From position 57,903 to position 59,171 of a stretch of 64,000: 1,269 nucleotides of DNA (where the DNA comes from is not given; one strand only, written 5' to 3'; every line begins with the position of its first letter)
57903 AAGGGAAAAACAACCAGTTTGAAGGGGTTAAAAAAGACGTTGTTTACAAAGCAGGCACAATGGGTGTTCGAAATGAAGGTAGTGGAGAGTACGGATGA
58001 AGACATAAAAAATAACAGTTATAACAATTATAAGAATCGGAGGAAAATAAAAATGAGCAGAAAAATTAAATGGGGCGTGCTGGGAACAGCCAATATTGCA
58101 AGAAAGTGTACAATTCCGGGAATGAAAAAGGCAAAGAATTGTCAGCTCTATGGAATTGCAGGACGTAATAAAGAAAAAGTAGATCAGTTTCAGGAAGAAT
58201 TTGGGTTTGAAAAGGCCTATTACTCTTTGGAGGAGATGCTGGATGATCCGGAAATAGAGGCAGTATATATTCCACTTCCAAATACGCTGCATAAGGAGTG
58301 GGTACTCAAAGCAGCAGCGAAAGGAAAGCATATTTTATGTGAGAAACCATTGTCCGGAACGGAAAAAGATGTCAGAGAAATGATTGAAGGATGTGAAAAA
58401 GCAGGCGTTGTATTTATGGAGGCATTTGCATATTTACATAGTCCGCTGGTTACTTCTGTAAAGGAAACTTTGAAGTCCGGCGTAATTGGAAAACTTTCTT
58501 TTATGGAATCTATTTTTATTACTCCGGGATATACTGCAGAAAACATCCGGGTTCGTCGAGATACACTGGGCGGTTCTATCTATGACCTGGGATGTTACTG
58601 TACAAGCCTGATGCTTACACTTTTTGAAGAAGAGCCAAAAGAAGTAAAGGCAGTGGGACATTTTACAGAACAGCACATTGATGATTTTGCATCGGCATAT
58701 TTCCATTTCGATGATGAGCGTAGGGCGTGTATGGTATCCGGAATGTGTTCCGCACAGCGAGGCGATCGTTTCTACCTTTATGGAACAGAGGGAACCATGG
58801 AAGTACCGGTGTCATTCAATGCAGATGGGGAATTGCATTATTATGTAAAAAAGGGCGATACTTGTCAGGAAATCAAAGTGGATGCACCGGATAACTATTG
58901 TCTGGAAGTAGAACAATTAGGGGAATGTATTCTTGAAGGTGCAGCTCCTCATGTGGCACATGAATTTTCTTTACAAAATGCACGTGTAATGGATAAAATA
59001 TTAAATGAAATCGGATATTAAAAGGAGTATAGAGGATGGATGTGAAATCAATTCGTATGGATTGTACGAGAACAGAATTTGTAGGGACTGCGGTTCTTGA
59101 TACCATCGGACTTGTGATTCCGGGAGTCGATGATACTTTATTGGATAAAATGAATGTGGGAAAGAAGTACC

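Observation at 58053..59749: Orphan PduB-type BMC-T shell gene co-transcribed with a Gfo/Idh/MocA oxidoreductase, with no other microcompartment genes nearby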

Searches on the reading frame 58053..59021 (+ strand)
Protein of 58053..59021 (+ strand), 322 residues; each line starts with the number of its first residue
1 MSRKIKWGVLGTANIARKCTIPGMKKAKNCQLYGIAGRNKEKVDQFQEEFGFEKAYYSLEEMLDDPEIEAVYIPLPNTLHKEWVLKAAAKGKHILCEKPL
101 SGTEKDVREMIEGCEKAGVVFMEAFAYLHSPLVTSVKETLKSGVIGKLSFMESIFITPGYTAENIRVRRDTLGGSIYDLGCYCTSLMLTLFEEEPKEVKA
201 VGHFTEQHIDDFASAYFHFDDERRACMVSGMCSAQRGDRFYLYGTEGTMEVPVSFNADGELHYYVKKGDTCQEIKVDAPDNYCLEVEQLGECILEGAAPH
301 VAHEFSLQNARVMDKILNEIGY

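Call 3: search_protein_families(library=pfam, proteins=[window:58053-59021:+], max_evalue=0.01)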
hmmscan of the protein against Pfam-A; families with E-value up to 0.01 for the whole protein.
window:58053-59021:+ (322 aa): 3 families
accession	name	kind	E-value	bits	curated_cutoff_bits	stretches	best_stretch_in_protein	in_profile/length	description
PF01408.29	GFO_IDH_MocA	-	3.2e-26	92.8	24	1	5-124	1-119/120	Oxidoreductase family, NAD-binding Rossmann fold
PF22725.1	GFO_IDH_MocA_C3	-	7.8e-21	74.8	27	1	135-250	3-124/124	GFO/IDH/MocA C-terminal domain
PF02894.22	GFO_IDH_MocA_C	-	6.6e-13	49.4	22.9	1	137-316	1-206/218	Oxidoreductase family, C-terminal alpha/beta domain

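Call 4: search_protein_families(library=ncbifam, proteins=[window:58053-59021:+], max_evalue=0.01)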
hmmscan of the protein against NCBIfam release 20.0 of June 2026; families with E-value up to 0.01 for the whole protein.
window:58053-59021:+ (322 aa): 9 families
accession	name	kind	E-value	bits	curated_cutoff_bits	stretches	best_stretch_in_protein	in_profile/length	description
NF041392.1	XylDh_Gfo6_Halo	equivalog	4.6e-34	117.7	350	1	4-317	16-339/350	D-xylose 1-dehydrogenase Gfo6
TIGR04380.1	myo_inos_iolG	equivalog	4.9e-26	91.4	355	1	5-310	2-313/330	inositol 2-dehydrogenase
NF040723.1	UDP-GlcNAcDh_Arch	equivalog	7.6e-26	91.3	450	1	7-307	3-288/302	UDP-N-acetylglucosamine 3-dehydrogenase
NF052479.1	LevoglcsnDh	equivalog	1.5e-23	83.1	650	1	35-154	41-160/386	levoglucosan dehydrogenase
NF008607.0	PRK11579.1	subfamily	5.3e-17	61.8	330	1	1-249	1-247/346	oxidoreductase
NF052679.1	InsChiInosDhIolG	equivalog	1.3e-10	40.9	540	1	5-121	3-120/343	bifunctional inositol 2-dehydrogenase/D-chiro-inositol 1-dehydrogenase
NF058563.1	BT_2159_fam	equivalog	5.5e-10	38.8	650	1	5-162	1-157/350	disaccharide 3-dehydrogenase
NF007574.0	PRK10206.1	equivalog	2.6e-09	36.6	352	1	54-231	52-228/345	oxidoreductase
NF058561.1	BT_2158_fam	equivalog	6.3e-05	21.7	750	1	44-152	71-181/487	glycoside 3-dehydrogenase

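Call 64: find_homologous_proteins(query=window:58053-59021:+, max_evalue=1e-30)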
Query window:58053-59021:+ (322 aa): 6225 proteins with E <= 1e-30 among 8000 candidates; the best 120 are listed.
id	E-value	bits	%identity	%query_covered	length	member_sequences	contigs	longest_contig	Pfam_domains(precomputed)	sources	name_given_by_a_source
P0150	5.8e-250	846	59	100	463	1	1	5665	PF01408.29,PF22725.2,PF02894.23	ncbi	-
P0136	1.5e-216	736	99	100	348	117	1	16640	PF01408.29,PF22725.2,PF02894.23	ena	-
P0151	2.3e-188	644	86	100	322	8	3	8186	PF01408.29,PF22725.2,PF02894.23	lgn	-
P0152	9.9e-187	638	84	100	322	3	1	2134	PF01408.29,PF22725.2,PF02894.23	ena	-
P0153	2.2e-186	637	85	100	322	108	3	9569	PF01408.29,PF22725.2,PF02894.23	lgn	-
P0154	6.2e-186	636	83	100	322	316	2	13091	PF01408.29,PF22725.2,PF02894.23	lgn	-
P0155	2.9e-180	617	82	100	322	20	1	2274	PF01408.29,PF22725.2,PF02894.23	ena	-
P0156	4.8e-177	606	80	100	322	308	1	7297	PF01408.29,PF22725.2,PF02894.23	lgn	-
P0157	1.8e-176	604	79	100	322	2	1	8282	PF01408.29,PF22725.2,PF02894.23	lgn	-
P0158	2.5e-175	601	79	100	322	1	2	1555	PF01408.29,PF22725.2,PF02894.23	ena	-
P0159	4.0e-146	505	68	99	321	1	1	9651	PF01408.29,PF22725.2,PF02894.23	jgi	jgi:predicted dehydrogenase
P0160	4.6e-143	495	64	99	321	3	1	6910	PF01408.29,PF22725.2,PF02894.23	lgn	-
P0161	1.1e-142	493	64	100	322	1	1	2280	PF01408.29,PF22725.2,PF02894.23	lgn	-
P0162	1.4e-142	493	65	99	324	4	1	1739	PF01408.29,PF22725.2,PF02894.23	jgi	jgi:predicted dehydrogenase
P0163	2.2e-142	492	65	99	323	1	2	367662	PF01408.29,PF22725.2,PF02894.23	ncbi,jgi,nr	ncbi:MAG: aldo/keto reductase [Herbinix sp.]|jgi:predicted dehydrogenase|nr:aldo/keto reductase [Her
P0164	2.3e-142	492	64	100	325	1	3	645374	PF01408.29,PF22725.2,PF02894.23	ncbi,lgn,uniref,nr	ncbi:putative dehydrogenase [Mobilisporobacter senegalensis]|uniref:Putative dehydrogenase n=1 Tax=M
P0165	9.1e-142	490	65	99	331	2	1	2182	PF01408.29,PF22725.2,PF02894.23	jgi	jgi:predicted dehydrogenase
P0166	2.8e-141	489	64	100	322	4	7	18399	PF01408.29,PF22725.2,PF02894.23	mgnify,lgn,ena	mgnify:FL=1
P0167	1.9e-139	483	64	99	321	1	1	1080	PF01408.29,PF22725.2,PF02894.23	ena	-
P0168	4.9e-139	481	64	99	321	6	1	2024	PF01408.29,PF22725.2,PF02894.23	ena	-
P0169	8.1e-139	481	64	100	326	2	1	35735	PF01408.29,PF22725.2,PF02894.23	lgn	-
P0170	8.1e-139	481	62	100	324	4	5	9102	PF01408.29,PF22725.2,PF02894.23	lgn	-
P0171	2.5e-137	476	63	99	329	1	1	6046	PF01408.29,PF22725.2,PF02894.23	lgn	-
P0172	6.8e-137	474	64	100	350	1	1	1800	PF01408.29,PF22725.2,PF02894.23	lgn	-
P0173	2.3e-136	473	64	99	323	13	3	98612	PF01408.29,PF22725.2,PF02894.23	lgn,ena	-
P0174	1.1e-135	470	63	99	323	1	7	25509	PF01408.29,PF22725.2,PF02894.23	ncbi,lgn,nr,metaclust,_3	ncbi:MAG: Gfo/Idh/MocA family oxidoreductase [Clostridiaceae bacterium]|nr:Gfo/Idh/MocA family oxido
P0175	1.2e-135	470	63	99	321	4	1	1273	PF01408.29,PF22725.2,PF02894.23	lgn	-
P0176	1.3e-135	470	61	100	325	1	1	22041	PF01408.29,PF22725.2,PF02894.23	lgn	-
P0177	1.4e-135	470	62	99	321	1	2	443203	PF01408.29,PF22725.2,PF02894.23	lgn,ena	-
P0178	3.4e-135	469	63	99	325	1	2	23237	PF01408.29,PF22725.2,PF02894.23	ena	-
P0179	8.4e-135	468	63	99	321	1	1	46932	PF01408.29,PF22725.2,PF02894.23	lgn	-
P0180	4.0e-134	465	61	99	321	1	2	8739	PF01408.29,PF22725.2,PF02894.23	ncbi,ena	-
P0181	4.3e-134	465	64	99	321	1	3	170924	PF01408.29,PF22725.2,PF02894.23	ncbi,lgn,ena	-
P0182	2.8e-133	463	62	99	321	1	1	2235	PF01408.29,PF22725.2,PF02894.23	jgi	jgi:predicted dehydrogenase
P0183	2.9e-133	462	62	99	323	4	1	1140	PF01408.29,PF22725.2,PF02894.23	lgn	-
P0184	6.0e-133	461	62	99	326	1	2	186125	PF01408.29,PF22725.2,PF02894.23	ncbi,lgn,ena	-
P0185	1.1e-132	461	61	99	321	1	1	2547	PF01408.29,PF22725.2,PF02894.23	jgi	jgi:predicted dehydrogenase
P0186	1.3e-132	460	60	100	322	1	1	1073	PF01408.29,PF22725.2,PF02894.23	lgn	-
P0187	1.3e-132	460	63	99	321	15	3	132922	PF01408.29,PF22725.2,PF02894.23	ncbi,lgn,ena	-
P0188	1.4e-132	460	61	100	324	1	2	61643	PF01408.29,PF22725.2,PF02894.23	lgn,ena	-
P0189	2.2e-132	460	63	99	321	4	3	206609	PF01408.29,PF22725.2,PF02894.23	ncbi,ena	-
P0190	3.6e-132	459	62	99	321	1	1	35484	PF01408.29,PF22725.2,PF02894.23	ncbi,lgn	ncbi:MAG: Gfo/Idh/MocA family protein [Lachnotalea sp.]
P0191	6.3e-132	458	61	99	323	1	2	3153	PF01408.29,PF22725.2,PF02894.23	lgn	-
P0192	7.0e-132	458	60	100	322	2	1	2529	PF01408.29,PF22725.2,PF02894.23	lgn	-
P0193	8.7e-132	458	62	99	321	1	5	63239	PF01408.29,PF22725.2,PF02894.23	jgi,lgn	jgi:predicted dehydrogenase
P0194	1.3e-131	457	63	99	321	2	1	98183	PF01408.29,PF22725.2,PF02894.23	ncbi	ncbi:MAG: Gfo/Idh/MocA family oxidoreductase [Anaerocolumna sp.]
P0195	1.5e-131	457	63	99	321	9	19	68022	PF01408.29,PF22725.2,PF02894.23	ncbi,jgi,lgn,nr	ncbi:MAG: hypothetical protein PWP10_2559 [Clostridiales bacterium]|jgi:predicted dehydrogenase|nr:h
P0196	6.9e-131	455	75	79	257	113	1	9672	PF01408.29,PF22725.2,PF02894.23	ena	-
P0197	9.4e-131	454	63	99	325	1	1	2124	PF01408.29,PF22725.2,PF02894.23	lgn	-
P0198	6.7e-130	451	60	99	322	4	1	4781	PF01408.29,PF22725.2,PF02894.23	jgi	jgi:predicted dehydrogenase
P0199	1.2e-129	451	62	99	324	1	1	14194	PF01408.29,PF22725.2,PF02894.23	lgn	-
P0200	2.4e-129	450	61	99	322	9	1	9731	PF01408.29,PF22725.2,PF02894.23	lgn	-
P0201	2.5e-129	450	69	60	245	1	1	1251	PF01408.29,PF22725.2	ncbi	-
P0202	6.1e-129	448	62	100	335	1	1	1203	PF01408.29,PF22725.2,PF02894.23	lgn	-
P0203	9.6e-129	448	60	100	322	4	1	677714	PF01408.29,PF22725.2,PF02894.23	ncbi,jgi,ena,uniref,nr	ncbi:Gfo/Idh/MocA family protein [Anaerobium acetethylicum]|uniref:Predicted dehydrogenase n=1 Tax=A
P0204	9.6e-129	448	60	99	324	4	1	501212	PF01408.29,PF22725.2,PF02894.23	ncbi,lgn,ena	-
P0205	1.7e-128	447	60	99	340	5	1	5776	PF01408.29,PF22725.2,PF02894.23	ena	-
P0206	1.2e-127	444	64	93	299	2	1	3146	PF01408.29,PF22725.2,PF02894.23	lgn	-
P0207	1.5e-127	444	61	99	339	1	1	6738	PF01408.29,PF22725.2,PF02894.23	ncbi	-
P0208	2.4e-127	443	61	99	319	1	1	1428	PF01408.29,PF22725.2,PF02894.23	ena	-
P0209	4.3e-127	442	58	100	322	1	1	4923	PF01408.29,PF22725.2,PF02894.23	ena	-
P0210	5.0e-127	442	60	99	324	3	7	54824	PF01408.29,PF22725.2,PF02894.23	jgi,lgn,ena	-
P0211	8.3e-127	441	62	99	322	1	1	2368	PF01408.29,PF22725.2,PF02894.23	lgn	-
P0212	1.0e-126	441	60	97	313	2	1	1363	PF01408.29,PF22725.2,PF02894.23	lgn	-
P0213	1.5e-126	440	60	99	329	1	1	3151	PF01408.29,PF22725.2,PF02894.23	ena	-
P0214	2.3e-126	440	60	100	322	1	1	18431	PF01408.29,PF22725.2,PF02894.23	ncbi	-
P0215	1.6e-125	437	60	99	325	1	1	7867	PF01408.29,PF22725.2,PF02894.23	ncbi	-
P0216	2.4e-125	437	60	100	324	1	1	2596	PF01408.29,PF22725.2,PF02894.23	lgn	-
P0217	5.4e-125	435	59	99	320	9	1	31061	PF01408.29,PF22725.2,PF02894.23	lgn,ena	-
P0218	7.6e-124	432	58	99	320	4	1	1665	PF01408.29,PF22725.2,PF02894.23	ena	-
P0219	2.1e-123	430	58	99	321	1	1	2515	PF01408.29,PF22725.2,PF02894.23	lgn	-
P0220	4.8e-123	429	58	99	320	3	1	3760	PF01408.29,PF22725.2,PF02894.23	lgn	-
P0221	6.3e-123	429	57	100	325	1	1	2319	PF01408.29,PF22725.2,PF02894.23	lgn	-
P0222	7.5e-123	428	56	99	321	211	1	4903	PF01408.29,PF22725.2,PF02894.23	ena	-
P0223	9.6e-123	428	58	99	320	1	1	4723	PF01408.29,PF22725.2,PF02894.23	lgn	-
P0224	1.2e-122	428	56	99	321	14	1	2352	PF01408.29,PF22725.2,PF02894.23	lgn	-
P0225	1.4e-122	427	58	99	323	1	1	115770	PF01408.29,PF22725.2,PF02894.23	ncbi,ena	ncbi:MAG: Gfo/Idh/MocA family oxidoreductase [Eubacteriales bacterium]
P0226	2.4e-122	427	58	99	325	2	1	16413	PF01408.29,PF22725.2,PF02894.23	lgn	-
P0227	7.7e-122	425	59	99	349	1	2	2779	PF01408.29,PF22725.2,PF02894.23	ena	-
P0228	2.2e-121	423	58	99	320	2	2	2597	PF01408.29,PF22725.2,PF02894.23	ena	-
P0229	2.6e-121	423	58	100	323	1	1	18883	PF01408.29,PF22725.2,PF02894.23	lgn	-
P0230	1.0e-120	421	58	99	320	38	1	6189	PF01408.29,PF22725.2,PF02894.23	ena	-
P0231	1.3e-120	421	57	99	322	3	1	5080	PF01408.29,PF22725.2,PF02894.23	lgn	-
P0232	2.5e-120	420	58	99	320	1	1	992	PF01408.29,PF22725.2,PF02894.23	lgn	-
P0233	4.2e-120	419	57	100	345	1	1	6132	PF01408.29,PF22725.2,PF02894.23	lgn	-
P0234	4.5e-120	419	57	99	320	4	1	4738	PF01408.29,PF22725.2,PF02894.23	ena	-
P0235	4.8e-120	419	56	100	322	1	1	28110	PF01408.29,PF22725.2,PF02894.23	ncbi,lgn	ncbi:MAG: Gfo/Idh/MocA family protein [Oscillospiraceae bacterium]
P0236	2.5e-119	417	56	100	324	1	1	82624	PF01408.29,PF22725.2,PF02894.23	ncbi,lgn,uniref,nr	ncbi:Gfo/Idh/MocA family oxidoreductase [Clostridium sp. AM58-1XD]|uniref:Gfo/Idh/MocA family protei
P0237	5.7e-119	416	58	99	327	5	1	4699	PF01408.29,PF22725.2,PF02894.23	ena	-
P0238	9.0e-119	415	57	99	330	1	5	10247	PF01408.29,PF22725.2,PF02894.23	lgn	-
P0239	1.7e-118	414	57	99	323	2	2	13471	PF01408.29,PF22725.2,PF02894.23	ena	-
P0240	2.1e-118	414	57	99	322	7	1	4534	PF01408.29,PF22725.2,PF02894.23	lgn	-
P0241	2.6e-118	413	58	99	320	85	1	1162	PF01408.29,PF22725.2,PF02894.23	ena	-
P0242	3.9e-118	413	57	99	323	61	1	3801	PF01408.29,PF22725.2,PF02894.23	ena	-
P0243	5.2e-118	412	56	99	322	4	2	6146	PF01408.29,PF22725.2,PF02894.23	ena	-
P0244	7.5e-118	412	56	99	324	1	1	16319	PF01408.29,PF22725.2,PF02894.23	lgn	-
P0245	9.8e-118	411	54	100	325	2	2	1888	PF01408.29,PF22725.2,PF02894.23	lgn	-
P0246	1.4e-117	411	56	99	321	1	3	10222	PF01408.29,PF22725.2,PF02894.23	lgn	-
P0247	1.5e-117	411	57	100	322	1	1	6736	PF01408.29,PF22725.2,PF02894.23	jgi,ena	-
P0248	1.8e-117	411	57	99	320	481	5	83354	PF01408.29,PF22725.2,PF02894.23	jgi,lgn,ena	jgi:predicted dehydrogenase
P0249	2.6e-117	410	56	100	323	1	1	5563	PF01408.29,PF22725.2,PF02894.23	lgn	-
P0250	2.6e-117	410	56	100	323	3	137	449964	PF01408.29,PF22725.2,PF02894.23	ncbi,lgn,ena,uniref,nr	ncbi:MAG: Gfo/Idh/MocA family oxidoreductase [Faecalicatena sp.]|uniref:Gfo/Idh/MocA family protein 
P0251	5.1e-117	409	57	100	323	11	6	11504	PF01408.29,PF22725.2,PF02894.23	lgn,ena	-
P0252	5.6e-117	409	56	99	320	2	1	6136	PF01408.29,PF22725.2,PF02894.23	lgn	-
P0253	6.9e-117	409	57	99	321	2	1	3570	PF01408.29,PF22725.2,PF02894.23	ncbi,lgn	-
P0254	7.0e-117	409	57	100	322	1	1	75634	PF01408.29,PF22725.2,PF02894.23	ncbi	-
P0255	9.5e-117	408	56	100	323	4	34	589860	PF01408.29,PF22725.2,PF02894.23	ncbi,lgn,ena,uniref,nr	ncbi:Gfo/Idh/MocA family oxidoreductase [Faecalicatena sp. AGMB00832]|uniref:Gfo/Idh/MocA family oxi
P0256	9.5e-117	408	56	99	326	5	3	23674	PF01408.29,PF22725.2,PF02894.23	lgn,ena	-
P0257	1.3e-116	408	56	99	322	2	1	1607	PF01408.29,PF22725.2,PF02894.23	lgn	-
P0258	1.9e-116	407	56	99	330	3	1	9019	PF01408.29,PF22725.2,PF02894.23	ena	-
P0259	2.0e-116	407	54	99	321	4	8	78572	PF01408.29,PF22725.2,PF02894.23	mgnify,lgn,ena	mgnify:FL=1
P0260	3.8e-116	406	56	99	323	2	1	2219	PF01408.29,PF22725.2,PF02894.23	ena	-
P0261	7.4e-116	405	54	99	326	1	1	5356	PF01408.29,PF22725.2,PF02894.23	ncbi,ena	-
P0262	1.1e-115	405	55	99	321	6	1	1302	PF01408.29,PF22725.2,PF02894.23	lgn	-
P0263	1.2e-115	405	56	99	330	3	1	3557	PF01408.29,PF22725.2,PF02894.23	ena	-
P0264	1.9e-115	404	53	100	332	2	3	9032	PF01408.29,PF22725.2,PF02894.23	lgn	-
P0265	2.6e-115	404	53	99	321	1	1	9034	PF01408.29,PF22725.2,PF02894.23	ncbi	-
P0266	3.8e-115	403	55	99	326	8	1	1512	PF01408.29,PF22725.2,PF02894.23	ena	-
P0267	6.9e-115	402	55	99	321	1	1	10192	PF01408.29,PF22725.2,PF02894.23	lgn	-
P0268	1.4e-114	401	56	99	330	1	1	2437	PF01408.29,PF22725.2,PF02894.23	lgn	-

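Call 65: find_encoding_contigs(protein=P0154, flank=6000, max_places=3)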
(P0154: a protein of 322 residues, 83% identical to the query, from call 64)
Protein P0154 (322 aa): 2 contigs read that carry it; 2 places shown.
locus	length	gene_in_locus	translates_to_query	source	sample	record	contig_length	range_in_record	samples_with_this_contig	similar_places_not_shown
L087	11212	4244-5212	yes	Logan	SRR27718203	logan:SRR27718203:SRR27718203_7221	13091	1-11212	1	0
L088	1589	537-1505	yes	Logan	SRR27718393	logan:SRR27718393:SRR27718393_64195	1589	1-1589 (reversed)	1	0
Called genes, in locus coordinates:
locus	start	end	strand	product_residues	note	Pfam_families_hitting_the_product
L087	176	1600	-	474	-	PF13091:PLDc_2, PF00614:PLDc (faint), PF13091:PLDc_2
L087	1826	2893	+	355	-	PF01795:Methyltransf_5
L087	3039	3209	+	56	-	PF20097:DUF6487 (weak)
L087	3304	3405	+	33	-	-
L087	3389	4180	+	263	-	PF00037:Fer4 (weak), PF12797:Fer4_2 (faint), PF12837:Fer4_6 (weak), PF12838:Fer4_7, PF13187:Fer4_9 (weak), PF13237:Fer4_10 (weak), PF14697:Fer4_21, PF00881:Nitroreductase, +3 more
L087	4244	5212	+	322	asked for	PF01408:GFO_IDH_MocA, PF02894:GFO_IDH_MocA_C, PF22725:GFO_IDH_MocA_C3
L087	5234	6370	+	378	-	-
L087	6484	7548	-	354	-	PF02368:Big_2, PF26918:Ig_Eae (weak), PF00188:CAP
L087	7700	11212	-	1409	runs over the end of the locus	PF01548:DEDD_Tnp_IS110 (faint), PF01869:BcrAD_BadFG, PF09989:DUF2229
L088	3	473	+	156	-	?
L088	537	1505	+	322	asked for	PF01408:GFO_IDH_MocA, PF02894:GFO_IDH_MocA_C, PF22725:GFO_IDH_MocA_C3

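Call 66: find_encoding_contigs(protein=P0157, flank=6000, max_places=3)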
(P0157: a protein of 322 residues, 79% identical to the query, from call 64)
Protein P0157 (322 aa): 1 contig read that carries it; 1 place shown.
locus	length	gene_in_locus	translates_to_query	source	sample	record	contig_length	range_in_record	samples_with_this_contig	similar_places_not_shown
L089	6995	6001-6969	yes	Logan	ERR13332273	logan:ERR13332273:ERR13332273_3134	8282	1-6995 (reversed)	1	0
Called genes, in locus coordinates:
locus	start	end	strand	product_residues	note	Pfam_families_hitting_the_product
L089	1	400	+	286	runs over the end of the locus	PF00005:ABC_tran, PF13304:AAA_21 (weak)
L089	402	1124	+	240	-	-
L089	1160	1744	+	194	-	PF13576:Pentapeptide_3 (faint), PF13599:Pentapeptide_4, PF23894:LD_SV2 (weak), PF13599:Pentapeptide_4, PF00805:Pentapeptide (weak)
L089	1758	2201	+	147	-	PF00583:Acetyltransf_1, PF13673:Acetyltransf_10, PF13508:Acetyltransf_7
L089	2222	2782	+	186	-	PF12917:YfbR-like, PF13023:HD_3, PF01966:HD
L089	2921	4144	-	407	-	PF05343:Peptidase_M42 (faint), PF01546:Peptidase_M20, PF07687:M20_dimer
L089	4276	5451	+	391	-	PF00999:Na_H_Exchanger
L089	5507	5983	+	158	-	PF01230:HIT (weak)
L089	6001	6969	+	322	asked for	PF01408:GFO_IDH_MocA, PF02894:GFO_IDH_MocA_C, PF22725:GFO_IDH_MocA_C3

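Call 67: find_encoding_contigs(protein=P0164, flank=6000, max_places=2)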
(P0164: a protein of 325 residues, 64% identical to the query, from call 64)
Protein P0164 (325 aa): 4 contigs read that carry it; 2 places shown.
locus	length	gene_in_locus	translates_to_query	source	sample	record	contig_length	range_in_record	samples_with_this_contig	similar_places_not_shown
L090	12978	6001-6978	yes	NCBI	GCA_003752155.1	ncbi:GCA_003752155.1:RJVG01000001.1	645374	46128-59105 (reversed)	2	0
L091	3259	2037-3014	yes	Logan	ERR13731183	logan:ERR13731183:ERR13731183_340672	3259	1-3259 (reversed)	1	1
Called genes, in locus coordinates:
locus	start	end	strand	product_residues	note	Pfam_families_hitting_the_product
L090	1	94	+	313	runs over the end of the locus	PF19300:BPD_transp_1_N (faint), PF00528:BPD_transp_1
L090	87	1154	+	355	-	PF12911:OppC_N, PF00528:BPD_transp_1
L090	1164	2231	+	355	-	PF00005:ABC_tran, PF02463:SMC_N, PF13304:AAA_21, PF08352:oligo_HPY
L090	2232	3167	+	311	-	PF00005:ABC_tran, PF02463:SMC_N (weak), PF08352:oligo_HPY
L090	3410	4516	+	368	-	PF15636:Tox-GHH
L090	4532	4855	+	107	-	-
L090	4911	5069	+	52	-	-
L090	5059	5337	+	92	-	PF09951:Imm33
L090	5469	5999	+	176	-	PF04892:VanZ-LLP1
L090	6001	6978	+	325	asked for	PF01408:GFO_IDH_MocA, PF22725:GFO_IDH_MocA_C3, PF02894:GFO_IDH_MocA_C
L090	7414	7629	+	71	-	PF05532:CsbD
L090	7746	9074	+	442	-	PF01547:SBP_bac_1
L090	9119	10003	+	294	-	PF00528:BPD_transp_1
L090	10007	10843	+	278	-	PF00528:BPD_transp_1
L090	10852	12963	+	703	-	PF00933:Glyco_hydro_3, PF01915:Glyco_hydro_3_C, PF14310:Fn3-like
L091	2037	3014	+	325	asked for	PF01408:GFO_IDH_MocA, PF22725:GFO_IDH_MocA_C3, PF02894:GFO_IDH_MocA_C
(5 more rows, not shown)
